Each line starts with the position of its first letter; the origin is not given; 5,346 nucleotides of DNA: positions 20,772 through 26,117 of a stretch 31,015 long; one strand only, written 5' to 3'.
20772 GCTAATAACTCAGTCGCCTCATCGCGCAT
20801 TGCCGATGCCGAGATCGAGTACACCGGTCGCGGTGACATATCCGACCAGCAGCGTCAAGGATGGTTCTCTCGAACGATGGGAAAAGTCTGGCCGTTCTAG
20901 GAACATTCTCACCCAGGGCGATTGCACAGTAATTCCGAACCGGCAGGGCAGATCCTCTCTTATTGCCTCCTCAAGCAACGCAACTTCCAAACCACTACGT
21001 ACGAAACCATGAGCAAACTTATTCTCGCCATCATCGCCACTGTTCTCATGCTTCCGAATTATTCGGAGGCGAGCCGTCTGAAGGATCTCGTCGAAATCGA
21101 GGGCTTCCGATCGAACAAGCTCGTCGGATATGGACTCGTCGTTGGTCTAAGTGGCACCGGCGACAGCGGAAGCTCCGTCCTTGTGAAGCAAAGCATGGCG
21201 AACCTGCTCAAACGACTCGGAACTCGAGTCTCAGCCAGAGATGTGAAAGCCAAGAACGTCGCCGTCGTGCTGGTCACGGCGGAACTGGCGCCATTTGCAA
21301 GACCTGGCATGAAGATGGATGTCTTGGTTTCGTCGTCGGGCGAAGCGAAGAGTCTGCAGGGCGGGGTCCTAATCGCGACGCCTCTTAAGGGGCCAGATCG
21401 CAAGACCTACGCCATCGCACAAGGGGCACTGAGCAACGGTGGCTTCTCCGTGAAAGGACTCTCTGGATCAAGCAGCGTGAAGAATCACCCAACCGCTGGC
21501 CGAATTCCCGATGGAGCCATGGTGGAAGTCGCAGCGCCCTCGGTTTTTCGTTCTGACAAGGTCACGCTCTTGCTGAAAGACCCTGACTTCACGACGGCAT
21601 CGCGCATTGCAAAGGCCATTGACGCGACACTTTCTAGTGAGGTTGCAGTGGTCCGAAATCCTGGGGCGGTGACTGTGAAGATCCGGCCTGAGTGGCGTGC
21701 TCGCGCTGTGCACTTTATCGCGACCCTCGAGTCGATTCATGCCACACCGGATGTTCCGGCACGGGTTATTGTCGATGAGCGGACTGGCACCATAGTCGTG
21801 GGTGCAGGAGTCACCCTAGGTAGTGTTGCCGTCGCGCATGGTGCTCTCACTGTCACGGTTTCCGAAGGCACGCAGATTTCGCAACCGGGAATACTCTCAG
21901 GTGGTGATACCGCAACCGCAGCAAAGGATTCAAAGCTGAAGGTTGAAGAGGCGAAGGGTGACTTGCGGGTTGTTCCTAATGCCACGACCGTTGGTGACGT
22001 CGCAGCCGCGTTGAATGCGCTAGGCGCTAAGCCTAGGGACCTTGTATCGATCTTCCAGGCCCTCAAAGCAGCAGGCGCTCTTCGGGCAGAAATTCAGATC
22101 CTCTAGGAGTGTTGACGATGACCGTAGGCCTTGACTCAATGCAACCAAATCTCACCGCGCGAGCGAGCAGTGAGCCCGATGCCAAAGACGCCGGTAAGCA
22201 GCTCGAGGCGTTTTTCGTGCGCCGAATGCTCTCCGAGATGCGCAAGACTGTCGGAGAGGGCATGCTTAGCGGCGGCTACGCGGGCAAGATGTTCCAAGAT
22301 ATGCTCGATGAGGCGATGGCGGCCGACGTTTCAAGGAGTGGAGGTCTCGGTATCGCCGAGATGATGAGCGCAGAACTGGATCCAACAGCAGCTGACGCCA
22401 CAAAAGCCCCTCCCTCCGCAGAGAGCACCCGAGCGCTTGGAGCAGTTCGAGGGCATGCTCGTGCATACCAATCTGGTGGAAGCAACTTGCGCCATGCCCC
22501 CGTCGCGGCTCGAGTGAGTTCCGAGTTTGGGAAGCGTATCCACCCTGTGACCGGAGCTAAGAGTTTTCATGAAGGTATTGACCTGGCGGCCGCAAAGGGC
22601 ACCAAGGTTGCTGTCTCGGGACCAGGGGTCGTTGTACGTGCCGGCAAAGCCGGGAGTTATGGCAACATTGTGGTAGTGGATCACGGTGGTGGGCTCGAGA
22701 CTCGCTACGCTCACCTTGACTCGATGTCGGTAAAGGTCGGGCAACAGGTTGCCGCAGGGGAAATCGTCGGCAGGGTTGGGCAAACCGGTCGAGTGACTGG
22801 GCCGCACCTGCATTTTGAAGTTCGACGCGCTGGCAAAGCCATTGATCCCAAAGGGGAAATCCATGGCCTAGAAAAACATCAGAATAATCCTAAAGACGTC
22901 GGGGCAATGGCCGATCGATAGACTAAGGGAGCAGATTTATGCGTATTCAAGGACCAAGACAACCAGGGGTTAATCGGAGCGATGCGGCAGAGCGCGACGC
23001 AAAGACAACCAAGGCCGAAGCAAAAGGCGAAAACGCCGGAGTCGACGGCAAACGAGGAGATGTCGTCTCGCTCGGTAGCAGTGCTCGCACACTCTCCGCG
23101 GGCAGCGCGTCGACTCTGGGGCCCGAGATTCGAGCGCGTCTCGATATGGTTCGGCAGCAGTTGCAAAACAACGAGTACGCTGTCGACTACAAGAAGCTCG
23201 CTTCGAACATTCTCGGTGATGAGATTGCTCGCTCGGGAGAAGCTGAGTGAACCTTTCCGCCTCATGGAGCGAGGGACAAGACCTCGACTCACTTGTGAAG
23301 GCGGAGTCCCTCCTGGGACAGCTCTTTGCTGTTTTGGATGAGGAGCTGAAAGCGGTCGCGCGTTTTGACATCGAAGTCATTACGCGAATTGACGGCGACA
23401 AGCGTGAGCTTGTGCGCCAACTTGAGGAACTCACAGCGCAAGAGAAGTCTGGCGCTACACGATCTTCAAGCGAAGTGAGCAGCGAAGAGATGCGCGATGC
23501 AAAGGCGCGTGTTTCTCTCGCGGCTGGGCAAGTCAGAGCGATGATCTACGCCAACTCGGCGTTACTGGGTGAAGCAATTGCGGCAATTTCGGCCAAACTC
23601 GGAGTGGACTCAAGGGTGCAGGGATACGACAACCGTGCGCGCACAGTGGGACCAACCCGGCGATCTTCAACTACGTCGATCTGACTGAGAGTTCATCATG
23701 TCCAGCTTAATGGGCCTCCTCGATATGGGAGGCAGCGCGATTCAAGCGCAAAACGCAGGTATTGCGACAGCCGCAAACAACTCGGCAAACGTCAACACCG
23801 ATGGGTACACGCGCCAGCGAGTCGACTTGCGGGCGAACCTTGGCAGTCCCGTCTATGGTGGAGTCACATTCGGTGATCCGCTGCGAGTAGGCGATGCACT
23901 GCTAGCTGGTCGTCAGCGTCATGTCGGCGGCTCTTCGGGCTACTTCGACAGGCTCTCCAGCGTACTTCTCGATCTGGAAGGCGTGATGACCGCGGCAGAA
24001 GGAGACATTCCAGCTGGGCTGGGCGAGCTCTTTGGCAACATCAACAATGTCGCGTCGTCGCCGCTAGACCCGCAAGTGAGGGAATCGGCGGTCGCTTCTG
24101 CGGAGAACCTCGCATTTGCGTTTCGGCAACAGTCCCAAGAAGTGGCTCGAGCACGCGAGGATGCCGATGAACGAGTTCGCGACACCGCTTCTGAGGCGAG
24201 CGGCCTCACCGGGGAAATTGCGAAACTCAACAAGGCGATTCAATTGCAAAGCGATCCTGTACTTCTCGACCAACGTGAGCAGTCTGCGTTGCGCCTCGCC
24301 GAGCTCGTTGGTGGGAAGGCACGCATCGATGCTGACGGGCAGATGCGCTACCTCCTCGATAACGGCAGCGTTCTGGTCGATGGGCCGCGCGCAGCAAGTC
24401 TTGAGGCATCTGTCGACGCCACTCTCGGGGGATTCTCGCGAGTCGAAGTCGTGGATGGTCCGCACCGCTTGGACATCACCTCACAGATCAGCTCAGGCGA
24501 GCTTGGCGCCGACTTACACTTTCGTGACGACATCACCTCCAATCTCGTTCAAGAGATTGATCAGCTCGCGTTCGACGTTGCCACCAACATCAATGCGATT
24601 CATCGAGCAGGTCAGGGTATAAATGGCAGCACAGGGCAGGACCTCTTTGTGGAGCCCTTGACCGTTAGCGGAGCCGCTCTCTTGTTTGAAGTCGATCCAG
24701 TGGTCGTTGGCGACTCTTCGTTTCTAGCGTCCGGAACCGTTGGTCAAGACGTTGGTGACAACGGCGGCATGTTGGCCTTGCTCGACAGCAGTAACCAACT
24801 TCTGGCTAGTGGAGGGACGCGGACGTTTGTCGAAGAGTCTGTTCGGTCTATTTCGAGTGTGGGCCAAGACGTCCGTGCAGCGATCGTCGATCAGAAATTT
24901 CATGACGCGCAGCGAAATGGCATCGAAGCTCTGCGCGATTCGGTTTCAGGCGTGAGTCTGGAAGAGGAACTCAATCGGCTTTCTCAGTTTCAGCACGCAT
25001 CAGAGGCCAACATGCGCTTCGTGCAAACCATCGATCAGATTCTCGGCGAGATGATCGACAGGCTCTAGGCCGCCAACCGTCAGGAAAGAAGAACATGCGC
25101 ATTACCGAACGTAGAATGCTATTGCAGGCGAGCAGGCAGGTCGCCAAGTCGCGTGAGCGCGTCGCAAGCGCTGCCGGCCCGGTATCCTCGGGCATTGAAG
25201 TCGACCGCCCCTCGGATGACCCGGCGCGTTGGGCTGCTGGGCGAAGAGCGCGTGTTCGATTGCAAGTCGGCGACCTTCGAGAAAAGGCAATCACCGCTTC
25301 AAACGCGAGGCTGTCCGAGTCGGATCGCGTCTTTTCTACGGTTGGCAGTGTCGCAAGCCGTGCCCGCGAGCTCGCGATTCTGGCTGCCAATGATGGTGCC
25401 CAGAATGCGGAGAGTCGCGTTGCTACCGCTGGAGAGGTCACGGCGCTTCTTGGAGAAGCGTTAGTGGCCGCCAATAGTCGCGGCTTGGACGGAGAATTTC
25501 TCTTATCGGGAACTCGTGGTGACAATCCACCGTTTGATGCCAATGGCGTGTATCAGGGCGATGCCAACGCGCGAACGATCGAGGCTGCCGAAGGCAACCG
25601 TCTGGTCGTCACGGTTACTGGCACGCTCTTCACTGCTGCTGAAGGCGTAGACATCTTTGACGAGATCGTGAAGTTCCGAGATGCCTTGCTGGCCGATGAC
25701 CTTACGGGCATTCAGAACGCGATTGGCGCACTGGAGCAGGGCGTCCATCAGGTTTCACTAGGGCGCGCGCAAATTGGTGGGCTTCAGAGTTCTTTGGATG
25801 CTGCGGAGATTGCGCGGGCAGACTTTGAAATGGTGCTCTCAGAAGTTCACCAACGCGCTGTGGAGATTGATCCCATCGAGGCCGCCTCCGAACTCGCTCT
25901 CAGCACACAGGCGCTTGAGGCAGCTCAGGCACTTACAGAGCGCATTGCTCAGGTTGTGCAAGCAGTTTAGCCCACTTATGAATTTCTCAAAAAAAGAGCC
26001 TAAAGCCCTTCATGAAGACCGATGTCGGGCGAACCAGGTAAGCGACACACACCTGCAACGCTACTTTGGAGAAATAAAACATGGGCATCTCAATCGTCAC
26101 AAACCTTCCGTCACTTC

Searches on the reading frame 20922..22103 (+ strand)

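Call 65: search_protein_families(library=pfam, proteins=[window:20922-22103:+], max_evalue=0.001)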
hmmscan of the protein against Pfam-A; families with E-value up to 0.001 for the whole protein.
window:20922-22103:+ (394 aa): 1 family
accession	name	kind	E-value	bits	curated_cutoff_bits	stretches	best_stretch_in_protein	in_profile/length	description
PF02119.21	FlgI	-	2.4e-122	408.6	25.3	1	52-393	1-343/343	Flagellar P-ring protein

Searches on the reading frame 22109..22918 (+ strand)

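Call 65: search_protein_families(library=pfam, proteins=[window:22109-22918:+], max_evalue=0.001)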
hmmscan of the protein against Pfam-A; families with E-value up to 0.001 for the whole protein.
window:22109-22918:+ (270 aa): 2 families
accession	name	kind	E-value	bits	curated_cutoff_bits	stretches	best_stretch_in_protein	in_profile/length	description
PF01551.29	Peptidase_M23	-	6.5e-35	119.6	28.7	1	153-247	2-96/96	Peptidase family M23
PF10135.14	Rod-binding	-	1.2e-13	51.8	25.1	1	43-86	2-48/51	Rod binding protein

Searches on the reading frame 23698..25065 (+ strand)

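Call 65: search_protein_families(library=pfam, proteins=[window:23698-25065:+], max_evalue=0.001)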
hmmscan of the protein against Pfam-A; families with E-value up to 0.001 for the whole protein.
window:23698-25065:+ (456 aa): 3 families
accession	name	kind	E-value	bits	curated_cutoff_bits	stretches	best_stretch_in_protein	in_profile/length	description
PF22638.1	FlgK_D1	-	4e-43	148.1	28.6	1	92-317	3-233/233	Flagellar hook-associated protein FlgK helical domain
PF06429.18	Flg_bbr_C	-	3.2e-05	23.8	23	1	416-453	7-44/46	Flagellar basal body rod FlgEFG protein C-terminal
PF00460.25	Flg_bb_rod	-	0.00056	20.3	20.7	0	8-38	1-31/31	Flagella basal body rod protein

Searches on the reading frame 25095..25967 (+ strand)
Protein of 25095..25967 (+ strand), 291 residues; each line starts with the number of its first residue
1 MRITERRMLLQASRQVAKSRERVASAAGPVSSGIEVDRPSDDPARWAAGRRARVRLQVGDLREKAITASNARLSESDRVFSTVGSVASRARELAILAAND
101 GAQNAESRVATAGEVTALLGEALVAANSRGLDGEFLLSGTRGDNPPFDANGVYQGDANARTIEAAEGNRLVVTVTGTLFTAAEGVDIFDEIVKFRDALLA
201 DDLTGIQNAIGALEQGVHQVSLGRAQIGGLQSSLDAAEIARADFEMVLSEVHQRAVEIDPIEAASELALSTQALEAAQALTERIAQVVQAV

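Call 65: search_protein_families(library=pfam, proteins=[window:25095-25967:+], max_evalue=0.001)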
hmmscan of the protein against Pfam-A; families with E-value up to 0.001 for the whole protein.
window:25095-25967:+ (291 aa): 1 family
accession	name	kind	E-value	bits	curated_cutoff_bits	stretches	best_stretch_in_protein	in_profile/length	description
PF00669.25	Flagellin_N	-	7.2e-11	42.7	26.6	1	8-140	6-137/139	Bacterial flagellin N-terminal helical region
